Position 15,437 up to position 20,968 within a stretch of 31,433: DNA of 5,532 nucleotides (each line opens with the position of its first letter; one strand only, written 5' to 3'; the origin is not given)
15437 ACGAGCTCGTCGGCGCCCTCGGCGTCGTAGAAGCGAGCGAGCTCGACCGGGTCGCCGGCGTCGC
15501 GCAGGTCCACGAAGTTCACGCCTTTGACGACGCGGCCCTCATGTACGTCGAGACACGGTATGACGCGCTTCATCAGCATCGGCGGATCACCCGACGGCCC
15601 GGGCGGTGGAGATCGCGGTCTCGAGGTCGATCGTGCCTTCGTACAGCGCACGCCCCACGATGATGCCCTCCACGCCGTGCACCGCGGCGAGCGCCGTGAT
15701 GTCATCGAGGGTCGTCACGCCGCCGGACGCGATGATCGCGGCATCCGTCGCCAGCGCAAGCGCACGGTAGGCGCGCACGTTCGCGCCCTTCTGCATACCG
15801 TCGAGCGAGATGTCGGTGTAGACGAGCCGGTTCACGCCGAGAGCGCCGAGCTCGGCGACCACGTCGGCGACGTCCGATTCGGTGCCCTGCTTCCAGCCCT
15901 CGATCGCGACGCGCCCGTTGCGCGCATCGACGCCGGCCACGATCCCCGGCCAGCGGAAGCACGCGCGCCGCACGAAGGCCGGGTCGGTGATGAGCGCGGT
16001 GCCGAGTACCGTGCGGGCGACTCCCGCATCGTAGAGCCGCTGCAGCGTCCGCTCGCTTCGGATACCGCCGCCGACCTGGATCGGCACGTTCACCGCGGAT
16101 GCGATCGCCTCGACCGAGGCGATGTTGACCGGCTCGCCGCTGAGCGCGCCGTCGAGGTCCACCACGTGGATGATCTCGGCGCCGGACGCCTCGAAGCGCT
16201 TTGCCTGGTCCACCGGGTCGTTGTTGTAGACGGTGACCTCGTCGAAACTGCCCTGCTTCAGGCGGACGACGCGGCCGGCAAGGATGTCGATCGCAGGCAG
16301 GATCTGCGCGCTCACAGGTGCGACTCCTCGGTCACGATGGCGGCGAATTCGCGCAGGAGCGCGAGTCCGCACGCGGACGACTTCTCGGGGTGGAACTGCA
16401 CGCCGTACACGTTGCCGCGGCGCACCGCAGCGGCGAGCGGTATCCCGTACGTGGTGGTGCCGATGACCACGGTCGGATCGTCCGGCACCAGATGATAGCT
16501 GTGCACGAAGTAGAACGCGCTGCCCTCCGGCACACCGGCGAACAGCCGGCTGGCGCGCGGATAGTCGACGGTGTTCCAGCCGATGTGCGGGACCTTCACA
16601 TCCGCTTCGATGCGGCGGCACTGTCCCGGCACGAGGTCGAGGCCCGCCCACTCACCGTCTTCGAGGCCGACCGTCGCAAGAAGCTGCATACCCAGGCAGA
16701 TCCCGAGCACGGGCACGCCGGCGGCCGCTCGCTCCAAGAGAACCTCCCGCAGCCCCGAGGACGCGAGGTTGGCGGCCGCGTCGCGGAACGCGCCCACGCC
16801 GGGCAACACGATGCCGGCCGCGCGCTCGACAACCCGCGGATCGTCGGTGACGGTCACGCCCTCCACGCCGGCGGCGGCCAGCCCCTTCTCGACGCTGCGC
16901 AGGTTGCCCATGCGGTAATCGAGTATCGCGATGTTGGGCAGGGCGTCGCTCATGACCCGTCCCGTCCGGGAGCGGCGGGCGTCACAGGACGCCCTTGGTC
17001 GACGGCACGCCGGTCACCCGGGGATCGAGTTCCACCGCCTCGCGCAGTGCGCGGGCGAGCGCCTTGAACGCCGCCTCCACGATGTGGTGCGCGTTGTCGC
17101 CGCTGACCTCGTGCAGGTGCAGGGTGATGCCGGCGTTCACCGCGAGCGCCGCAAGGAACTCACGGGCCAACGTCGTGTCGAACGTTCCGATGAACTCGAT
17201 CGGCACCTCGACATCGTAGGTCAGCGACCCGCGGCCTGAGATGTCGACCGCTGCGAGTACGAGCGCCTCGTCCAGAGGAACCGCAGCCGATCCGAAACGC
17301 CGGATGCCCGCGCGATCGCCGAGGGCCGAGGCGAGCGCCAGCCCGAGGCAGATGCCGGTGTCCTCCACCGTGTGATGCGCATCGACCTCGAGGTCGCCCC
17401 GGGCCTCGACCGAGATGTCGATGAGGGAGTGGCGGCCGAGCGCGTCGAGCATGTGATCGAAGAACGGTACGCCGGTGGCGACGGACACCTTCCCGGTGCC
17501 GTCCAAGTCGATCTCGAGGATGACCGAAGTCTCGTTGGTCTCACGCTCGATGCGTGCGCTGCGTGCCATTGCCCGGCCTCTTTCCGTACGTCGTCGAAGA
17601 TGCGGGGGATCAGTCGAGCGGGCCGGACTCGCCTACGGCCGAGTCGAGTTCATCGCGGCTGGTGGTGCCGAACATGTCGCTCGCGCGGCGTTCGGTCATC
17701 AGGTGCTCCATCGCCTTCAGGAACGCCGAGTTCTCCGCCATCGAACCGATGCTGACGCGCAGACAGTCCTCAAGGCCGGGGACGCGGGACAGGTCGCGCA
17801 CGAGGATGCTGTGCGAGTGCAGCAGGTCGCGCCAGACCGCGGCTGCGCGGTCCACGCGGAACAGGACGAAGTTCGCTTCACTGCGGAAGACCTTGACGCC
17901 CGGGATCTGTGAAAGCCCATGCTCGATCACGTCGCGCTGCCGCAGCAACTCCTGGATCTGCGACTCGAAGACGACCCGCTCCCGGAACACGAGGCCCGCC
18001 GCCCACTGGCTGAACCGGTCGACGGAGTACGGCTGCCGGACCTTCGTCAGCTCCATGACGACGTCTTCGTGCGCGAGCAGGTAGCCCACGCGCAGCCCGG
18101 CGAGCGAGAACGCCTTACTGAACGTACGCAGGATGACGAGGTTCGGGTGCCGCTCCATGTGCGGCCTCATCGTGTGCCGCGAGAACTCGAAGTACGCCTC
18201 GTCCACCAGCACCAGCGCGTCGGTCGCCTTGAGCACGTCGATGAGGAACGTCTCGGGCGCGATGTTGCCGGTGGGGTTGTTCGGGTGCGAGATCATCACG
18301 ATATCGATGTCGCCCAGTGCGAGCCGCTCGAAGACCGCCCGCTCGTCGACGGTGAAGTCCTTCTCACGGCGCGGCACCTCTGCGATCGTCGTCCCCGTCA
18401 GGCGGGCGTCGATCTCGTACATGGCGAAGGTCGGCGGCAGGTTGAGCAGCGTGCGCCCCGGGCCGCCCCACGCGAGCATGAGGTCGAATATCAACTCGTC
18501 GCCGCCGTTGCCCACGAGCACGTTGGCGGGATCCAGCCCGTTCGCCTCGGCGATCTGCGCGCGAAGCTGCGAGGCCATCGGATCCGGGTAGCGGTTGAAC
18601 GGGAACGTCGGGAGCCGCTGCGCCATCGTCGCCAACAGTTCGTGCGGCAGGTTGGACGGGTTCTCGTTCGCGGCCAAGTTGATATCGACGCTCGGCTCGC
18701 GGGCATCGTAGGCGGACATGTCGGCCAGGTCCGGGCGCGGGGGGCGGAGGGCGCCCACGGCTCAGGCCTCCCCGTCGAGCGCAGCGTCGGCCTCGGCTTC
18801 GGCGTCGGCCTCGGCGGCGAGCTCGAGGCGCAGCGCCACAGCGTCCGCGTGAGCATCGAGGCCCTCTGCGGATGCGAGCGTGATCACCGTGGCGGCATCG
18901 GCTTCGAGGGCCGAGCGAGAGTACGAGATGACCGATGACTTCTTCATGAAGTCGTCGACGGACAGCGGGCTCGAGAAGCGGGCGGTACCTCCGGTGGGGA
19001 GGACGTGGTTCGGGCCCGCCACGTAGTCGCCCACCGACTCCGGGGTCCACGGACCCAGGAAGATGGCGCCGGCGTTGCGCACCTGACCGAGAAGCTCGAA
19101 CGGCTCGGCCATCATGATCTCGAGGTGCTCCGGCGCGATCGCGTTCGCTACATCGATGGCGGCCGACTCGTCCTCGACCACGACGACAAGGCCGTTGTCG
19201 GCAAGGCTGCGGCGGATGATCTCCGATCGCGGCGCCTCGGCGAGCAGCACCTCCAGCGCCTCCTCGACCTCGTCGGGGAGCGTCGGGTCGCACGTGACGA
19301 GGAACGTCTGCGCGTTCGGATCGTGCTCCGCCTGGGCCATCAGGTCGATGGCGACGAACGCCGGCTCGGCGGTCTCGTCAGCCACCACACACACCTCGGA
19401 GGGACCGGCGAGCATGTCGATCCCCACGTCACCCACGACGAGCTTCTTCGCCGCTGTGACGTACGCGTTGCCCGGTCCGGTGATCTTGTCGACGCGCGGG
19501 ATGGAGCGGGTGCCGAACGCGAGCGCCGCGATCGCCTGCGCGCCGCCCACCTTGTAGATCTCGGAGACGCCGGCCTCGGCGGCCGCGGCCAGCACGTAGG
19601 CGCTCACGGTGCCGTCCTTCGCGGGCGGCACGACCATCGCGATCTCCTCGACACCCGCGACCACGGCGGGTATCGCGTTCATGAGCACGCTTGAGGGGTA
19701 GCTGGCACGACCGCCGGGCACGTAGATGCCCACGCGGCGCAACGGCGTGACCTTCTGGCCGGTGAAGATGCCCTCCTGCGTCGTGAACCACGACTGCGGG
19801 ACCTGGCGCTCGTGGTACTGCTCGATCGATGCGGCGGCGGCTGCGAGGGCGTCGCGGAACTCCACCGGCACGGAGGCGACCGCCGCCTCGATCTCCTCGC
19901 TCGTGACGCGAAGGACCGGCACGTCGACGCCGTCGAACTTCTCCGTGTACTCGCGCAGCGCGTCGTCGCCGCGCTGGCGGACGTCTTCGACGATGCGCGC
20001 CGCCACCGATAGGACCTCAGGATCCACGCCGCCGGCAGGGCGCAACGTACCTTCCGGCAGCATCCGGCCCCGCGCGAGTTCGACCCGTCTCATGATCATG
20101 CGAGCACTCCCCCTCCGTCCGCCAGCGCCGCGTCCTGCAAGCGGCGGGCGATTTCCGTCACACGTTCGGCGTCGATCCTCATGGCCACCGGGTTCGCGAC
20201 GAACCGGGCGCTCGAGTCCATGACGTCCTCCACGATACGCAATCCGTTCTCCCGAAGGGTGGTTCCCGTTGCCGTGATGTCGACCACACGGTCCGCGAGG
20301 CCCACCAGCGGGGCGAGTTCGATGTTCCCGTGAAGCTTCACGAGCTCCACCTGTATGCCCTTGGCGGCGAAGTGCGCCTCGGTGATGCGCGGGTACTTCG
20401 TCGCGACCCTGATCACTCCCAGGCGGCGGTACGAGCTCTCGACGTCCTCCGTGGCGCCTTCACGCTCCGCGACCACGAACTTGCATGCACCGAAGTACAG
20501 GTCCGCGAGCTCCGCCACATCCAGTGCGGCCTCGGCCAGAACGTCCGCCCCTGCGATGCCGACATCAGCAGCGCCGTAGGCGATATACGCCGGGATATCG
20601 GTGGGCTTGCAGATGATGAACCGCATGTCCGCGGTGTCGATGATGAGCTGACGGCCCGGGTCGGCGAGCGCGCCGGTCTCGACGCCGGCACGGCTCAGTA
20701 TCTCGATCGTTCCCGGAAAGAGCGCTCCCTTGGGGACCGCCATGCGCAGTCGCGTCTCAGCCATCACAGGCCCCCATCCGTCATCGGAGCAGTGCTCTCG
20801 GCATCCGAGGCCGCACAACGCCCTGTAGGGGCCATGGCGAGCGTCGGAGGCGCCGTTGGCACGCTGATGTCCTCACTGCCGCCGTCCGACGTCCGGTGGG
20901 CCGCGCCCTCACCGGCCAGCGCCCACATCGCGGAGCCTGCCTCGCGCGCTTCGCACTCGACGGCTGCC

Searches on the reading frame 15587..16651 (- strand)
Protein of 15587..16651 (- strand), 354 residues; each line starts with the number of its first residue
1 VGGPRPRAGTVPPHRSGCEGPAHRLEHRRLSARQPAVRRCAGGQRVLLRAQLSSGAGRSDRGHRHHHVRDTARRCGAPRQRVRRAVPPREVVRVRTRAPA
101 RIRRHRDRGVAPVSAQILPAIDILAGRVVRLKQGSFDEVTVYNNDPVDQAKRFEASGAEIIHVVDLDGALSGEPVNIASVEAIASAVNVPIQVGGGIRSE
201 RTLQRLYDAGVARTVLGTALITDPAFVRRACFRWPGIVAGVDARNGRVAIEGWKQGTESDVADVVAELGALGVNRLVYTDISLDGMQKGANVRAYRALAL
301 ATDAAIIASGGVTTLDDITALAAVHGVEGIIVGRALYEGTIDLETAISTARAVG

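Call 31: search_protein_families(library=pfam, proteins=[window:15587-16651:-], max_evalue=0.0001)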
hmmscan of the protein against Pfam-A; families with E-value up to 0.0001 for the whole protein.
window:15587-16651:- (354 aa): 2 families
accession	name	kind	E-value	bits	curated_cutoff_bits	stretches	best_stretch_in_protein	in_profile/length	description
PF00977.27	His_biosynth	-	1.7e-73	247.3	23.6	1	116-341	1-227/228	Histidine biosynthesis protein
PF01207.24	Dus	-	8e-07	28.9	20.4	0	150-228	144-225/311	Dihydrouridine synthase (Dus)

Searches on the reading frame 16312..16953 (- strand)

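Call 31: search_protein_families(library=pfam, proteins=[window:16312-16953:-], max_evalue=0.0001)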
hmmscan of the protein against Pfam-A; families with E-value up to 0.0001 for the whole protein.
window:16312-16953:- (213 aa): 3 families
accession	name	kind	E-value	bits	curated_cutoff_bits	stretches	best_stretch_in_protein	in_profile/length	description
PF00117.34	GATase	-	8.2e-19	68.4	22.8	1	10-194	2-176/190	Glutamine amidotransferase class-I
PF07685.20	GATase_3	-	9.3e-07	29.1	27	1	30-108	25-111/196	CobB/CobQ-like glutamine amidotransferase domain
PF07722.19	Peptidase_C26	-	9.2e-06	26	20.5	1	74-190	100-219/219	Peptidase C26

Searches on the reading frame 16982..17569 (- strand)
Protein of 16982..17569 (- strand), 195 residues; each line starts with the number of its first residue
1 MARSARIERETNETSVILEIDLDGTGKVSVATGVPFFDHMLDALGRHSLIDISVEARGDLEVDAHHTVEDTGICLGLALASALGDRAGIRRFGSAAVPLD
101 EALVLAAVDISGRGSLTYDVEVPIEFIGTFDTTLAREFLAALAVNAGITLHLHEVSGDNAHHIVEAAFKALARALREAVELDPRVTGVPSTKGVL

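Call 31: search_protein_families(library=pfam, proteins=[window:16982-17569:-], max_evalue=0.0001)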
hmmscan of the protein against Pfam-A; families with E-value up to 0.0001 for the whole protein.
window:16982-17569:- (195 aa): 1 family
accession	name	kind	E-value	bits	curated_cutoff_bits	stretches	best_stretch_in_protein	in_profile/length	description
PF00475.24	IGPD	-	3.5e-62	209.2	27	1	32-175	1-144/144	Imidazoleglycerol-phosphate dehydratase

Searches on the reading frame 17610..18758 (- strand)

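Call 31: search_protein_families(library=pfam, proteins=[window:17610-18758:-], max_evalue=0.0001)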
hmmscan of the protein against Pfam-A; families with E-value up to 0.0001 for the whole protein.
window:17610-18758:- (382 aa): 1 family
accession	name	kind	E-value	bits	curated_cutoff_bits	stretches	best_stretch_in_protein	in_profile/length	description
PF00155.27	Aminotran_1_2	-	1.1e-53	183.1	19.7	1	26-348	4-359/361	Aminotransferase class I and II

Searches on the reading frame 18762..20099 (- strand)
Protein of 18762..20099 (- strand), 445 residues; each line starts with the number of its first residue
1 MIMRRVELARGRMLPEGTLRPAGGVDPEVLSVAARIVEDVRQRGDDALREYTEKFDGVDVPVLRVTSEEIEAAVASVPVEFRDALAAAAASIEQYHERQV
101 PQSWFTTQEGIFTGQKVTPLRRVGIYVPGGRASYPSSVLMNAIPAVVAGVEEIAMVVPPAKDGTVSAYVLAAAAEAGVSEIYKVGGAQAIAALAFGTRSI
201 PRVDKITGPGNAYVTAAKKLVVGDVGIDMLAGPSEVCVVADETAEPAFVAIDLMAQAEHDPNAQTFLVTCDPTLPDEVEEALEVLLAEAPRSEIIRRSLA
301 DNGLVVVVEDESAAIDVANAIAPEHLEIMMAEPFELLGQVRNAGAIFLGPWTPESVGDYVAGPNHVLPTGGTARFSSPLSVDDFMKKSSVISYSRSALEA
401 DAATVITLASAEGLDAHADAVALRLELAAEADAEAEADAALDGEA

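Call 31: search_protein_families(library=pfam, proteins=[window:18762-20099:-], max_evalue=0.0001)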
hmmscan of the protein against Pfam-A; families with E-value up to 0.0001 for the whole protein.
window:18762-20099:- (445 aa): 1 family
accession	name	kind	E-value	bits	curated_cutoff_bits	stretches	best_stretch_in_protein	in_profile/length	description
PF00815.25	Histidinol_dh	-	2.2e-173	577.4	27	1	28-425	10-411/411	Histidinol dehydrogenase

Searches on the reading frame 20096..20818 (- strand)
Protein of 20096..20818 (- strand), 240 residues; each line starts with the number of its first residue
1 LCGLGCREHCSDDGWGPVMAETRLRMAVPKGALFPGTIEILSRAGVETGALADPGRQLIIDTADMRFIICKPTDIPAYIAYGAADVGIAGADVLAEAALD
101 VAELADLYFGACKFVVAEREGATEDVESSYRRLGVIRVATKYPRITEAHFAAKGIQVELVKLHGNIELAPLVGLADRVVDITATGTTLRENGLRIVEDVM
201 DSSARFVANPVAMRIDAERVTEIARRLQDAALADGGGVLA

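Call 31: search_protein_families(library=pfam, proteins=[window:20096-20818:-], max_evalue=0.0001)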
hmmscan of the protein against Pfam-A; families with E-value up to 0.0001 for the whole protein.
window:20096-20818:- (240 aa): 1 family
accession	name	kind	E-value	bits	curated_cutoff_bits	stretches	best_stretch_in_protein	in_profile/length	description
PF01634.23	HisG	-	6e-53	179.4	25.5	1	71-228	1-157/158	ATP phosphoribosyltransferase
